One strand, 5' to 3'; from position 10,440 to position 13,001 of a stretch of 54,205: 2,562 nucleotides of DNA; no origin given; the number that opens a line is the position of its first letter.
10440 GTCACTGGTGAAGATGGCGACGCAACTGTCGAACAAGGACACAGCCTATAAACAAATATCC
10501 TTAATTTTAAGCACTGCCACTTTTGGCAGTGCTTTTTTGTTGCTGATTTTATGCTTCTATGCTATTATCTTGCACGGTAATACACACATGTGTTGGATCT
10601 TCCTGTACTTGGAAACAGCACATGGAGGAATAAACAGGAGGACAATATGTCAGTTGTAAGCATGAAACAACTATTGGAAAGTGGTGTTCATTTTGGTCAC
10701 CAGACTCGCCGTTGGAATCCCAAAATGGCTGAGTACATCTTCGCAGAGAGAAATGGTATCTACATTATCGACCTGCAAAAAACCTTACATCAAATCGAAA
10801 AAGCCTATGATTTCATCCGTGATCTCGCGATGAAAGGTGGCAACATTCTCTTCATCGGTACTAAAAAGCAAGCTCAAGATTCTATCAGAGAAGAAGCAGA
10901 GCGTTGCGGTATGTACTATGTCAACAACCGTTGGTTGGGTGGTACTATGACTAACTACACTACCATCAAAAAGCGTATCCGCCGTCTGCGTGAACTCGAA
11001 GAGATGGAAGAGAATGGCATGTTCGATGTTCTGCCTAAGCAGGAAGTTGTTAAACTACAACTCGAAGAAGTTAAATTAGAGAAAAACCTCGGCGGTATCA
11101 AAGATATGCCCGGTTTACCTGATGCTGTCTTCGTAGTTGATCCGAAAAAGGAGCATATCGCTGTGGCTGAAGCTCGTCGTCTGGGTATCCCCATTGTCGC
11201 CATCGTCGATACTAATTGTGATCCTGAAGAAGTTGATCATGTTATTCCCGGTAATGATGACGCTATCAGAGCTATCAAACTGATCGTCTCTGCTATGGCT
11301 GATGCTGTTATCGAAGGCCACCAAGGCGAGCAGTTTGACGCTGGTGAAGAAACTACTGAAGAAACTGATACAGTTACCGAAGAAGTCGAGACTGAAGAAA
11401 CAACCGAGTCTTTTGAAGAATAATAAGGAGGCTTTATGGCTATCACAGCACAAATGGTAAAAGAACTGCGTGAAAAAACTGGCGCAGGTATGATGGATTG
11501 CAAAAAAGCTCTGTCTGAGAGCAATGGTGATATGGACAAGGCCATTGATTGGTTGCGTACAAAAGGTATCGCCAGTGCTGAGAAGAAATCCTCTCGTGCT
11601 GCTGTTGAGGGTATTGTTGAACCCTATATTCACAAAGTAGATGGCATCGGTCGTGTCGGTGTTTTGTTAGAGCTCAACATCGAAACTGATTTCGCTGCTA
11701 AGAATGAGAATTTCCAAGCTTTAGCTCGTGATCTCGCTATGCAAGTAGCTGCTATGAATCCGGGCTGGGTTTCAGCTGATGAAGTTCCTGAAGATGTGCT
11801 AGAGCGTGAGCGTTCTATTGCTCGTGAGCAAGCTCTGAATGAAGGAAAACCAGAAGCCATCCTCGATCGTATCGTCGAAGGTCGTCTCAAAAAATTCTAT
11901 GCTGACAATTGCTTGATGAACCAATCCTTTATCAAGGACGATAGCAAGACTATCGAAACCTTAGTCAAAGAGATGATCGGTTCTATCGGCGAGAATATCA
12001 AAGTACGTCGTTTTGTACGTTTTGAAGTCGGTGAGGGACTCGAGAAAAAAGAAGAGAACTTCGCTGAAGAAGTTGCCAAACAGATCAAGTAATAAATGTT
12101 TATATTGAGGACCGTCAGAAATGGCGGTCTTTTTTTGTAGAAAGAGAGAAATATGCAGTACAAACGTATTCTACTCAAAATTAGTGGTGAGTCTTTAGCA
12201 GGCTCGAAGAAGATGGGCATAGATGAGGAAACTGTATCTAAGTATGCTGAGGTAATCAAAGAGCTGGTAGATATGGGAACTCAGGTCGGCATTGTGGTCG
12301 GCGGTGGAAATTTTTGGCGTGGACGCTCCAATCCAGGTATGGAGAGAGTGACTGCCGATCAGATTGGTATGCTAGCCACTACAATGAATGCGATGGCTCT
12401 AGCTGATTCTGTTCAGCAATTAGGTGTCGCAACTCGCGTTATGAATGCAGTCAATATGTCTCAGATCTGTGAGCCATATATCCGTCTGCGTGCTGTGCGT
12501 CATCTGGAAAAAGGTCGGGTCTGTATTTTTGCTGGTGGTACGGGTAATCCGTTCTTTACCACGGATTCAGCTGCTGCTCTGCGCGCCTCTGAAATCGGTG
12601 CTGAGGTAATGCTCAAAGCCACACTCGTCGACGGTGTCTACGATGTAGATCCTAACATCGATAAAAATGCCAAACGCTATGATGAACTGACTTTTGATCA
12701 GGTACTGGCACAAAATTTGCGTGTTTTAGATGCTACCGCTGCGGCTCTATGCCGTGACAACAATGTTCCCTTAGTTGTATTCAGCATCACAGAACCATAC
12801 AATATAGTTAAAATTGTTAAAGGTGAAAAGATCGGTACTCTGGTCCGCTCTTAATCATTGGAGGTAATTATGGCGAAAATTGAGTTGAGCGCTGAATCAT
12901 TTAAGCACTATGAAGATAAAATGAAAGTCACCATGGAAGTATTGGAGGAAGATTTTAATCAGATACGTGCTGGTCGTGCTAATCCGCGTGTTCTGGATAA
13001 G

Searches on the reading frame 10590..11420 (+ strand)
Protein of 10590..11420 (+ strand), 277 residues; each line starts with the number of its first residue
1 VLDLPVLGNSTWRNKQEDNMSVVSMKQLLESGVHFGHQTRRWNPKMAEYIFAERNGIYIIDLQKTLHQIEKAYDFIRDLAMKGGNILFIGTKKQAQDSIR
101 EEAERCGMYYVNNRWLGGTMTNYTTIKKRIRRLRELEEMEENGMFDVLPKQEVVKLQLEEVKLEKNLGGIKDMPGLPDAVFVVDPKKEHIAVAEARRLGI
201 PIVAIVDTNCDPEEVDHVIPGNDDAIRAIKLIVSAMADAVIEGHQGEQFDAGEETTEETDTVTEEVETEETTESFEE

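Call 42: search_protein_families(library=pfam, proteins=[window:10590-11420:+], max_evalue=0.001)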
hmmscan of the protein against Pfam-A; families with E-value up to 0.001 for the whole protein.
window:10590-11420:+ (277 aa): 1 family
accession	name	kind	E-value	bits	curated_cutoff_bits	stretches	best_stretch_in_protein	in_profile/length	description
PF00318.25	Ribosomal_S2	-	1.5e-103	345.1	26.1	1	28-243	1-216/216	Ribosomal protein S2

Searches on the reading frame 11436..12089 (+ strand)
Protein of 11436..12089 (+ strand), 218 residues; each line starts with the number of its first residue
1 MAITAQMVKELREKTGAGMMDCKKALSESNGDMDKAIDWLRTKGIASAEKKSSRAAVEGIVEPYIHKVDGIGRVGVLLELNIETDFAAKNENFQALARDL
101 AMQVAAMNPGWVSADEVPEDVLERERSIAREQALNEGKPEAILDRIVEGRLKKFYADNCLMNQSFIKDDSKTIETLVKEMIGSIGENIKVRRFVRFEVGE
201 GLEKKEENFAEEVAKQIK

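Call 42: search_protein_families(library=pfam, proteins=[window:11436-12089:+], max_evalue=0.001)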
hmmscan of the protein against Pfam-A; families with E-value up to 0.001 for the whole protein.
window:11436-12089:+ (218 aa): 2 families
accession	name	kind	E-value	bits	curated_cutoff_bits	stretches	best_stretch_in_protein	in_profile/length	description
PF00889.24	EF_TS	-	3.5e-43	148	27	1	57-200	78-204/204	Elongation factor TS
PF25025.1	EF-Ts_N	-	7.8e-08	32.6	33.2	1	6-43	15-53/60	Elongation factor Ts, mitochondrial, N-terminal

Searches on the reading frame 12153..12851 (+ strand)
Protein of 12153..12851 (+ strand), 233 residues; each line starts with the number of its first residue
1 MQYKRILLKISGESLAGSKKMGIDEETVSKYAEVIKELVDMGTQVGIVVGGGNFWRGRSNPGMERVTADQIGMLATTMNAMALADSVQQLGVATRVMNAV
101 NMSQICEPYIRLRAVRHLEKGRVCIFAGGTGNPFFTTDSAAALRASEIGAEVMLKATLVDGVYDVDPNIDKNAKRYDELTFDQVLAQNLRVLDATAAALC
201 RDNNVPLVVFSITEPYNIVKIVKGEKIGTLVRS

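Call 42: search_protein_families(library=pfam, proteins=[window:12153-12851:+], max_evalue=0.001)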
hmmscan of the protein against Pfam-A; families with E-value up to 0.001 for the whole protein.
window:12153-12851:+ (233 aa): 1 family
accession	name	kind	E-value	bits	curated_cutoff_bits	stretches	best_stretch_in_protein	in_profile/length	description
PF00696.33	AA_kinase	-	5.4e-33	115.1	24.9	1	4-211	1-234/234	Amino acid kinase family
